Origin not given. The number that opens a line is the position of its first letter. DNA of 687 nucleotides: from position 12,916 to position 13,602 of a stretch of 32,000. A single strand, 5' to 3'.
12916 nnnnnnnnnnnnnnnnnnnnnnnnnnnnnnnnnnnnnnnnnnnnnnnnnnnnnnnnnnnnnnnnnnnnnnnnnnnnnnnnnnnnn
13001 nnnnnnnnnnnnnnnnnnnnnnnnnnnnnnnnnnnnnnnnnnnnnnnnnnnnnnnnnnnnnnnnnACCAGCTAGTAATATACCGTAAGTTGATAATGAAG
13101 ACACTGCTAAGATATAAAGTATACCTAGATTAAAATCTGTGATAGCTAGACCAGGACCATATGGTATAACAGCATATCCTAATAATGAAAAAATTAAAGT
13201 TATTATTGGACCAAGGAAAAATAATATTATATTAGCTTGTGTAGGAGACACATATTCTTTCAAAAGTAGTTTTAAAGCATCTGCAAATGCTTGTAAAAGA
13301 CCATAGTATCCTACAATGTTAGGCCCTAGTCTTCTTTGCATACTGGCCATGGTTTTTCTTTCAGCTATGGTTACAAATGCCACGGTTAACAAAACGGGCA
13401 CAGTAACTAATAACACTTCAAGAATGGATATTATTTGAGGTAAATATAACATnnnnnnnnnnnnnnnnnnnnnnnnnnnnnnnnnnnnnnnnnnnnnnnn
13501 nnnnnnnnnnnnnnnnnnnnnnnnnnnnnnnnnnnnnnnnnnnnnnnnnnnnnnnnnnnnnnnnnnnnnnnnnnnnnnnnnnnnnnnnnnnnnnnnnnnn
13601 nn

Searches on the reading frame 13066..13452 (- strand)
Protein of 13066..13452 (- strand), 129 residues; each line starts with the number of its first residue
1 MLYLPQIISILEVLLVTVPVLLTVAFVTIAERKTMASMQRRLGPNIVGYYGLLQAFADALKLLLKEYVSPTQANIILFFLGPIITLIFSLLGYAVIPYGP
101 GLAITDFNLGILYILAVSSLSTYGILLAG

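Call 31: find_homologous_proteins(query=window:13066-13452:-, max_evalue=1e-40)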
Query seq(129 aa) (129 aa): 2162 proteins with E <= 1e-40 among 2966 candidates; the best 120 are listed.
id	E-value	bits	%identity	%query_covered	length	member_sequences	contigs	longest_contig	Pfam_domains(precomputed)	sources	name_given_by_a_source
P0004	4.4e-95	332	81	95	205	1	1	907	PF00146.27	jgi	-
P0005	1.1e-66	241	92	100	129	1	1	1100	PF00146.27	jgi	jgi:NADH-ubiquinone oxidoreductase chain 1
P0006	2.7e-66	239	95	100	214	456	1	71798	PF00146.27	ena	-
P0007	3.3e-66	239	91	100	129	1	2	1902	PF00146.27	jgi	jgi:NADH-ubiquinone oxidoreductase chain 1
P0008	7.1e-66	238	91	100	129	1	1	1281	PF00146.27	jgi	jgi:NADH-ubiquinone oxidoreductase chain 1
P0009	7.5e-66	238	89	100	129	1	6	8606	PF00146.27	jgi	jgi:NADH-ubiquinone oxidoreductase chain 1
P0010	1.3e-65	237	91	100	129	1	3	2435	PF00146.27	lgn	-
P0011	1.3e-65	237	91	100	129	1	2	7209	PF00146.27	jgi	jgi:NADH-ubiquinone oxidoreductase chain 1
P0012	1.3e-65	237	90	100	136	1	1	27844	PF00146.27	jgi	jgi:NADH-ubiquinone oxidoreductase chain 1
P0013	1.3e-65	237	91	100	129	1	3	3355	PF00146.27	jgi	-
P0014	1.3e-65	237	90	100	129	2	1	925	PF00146.27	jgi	-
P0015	1.5e-65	237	90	100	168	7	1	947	PF00146.27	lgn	-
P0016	1.8e-65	237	91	100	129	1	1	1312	PF00146.27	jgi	jgi:NADH-ubiquinone oxidoreductase chain 1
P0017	1.8e-65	237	91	100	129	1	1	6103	PF00146.27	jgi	jgi:NADH-ubiquinone oxidoreductase chain 1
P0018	1.8e-65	237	91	100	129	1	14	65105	PF00146.27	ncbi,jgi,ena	jgi:NADH-ubiquinone oxidoreductase chain 1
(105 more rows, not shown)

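Call 32: find_encoding_contigs(protein=P0006, flank=10000, max_places=6)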
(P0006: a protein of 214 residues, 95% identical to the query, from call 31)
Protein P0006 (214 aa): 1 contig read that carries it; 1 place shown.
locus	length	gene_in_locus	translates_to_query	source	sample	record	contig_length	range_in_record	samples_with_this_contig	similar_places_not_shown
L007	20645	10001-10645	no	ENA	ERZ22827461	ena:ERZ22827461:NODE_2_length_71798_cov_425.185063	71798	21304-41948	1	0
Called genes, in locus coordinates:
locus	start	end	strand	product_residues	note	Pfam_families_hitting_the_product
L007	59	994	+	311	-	PF00961:LAGLIDADG_1, PF14528:LAGLIDADG_3 (faint)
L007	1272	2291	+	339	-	PF00961:LAGLIDADG_1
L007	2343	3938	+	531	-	PF00033:Cytochrome_B, PF13631:Cytochrom_B_N_2, PF00032:Cytochrom_B_C, PF02790:COX2_TM, PF00116:COX2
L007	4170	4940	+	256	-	PF01541:GIY-YIG (weak)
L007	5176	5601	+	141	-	-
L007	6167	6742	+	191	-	-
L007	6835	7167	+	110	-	-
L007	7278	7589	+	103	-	-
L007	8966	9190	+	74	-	PF00137:ATP-synt_C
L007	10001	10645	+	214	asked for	PF00146:NADHdh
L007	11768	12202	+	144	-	PF00146:NADHdh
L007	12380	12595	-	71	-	-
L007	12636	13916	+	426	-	PF00361:Proton_antipo_M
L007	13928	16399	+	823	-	-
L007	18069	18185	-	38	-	-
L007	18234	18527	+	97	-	-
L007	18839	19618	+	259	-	PF00119:ATP-synt_A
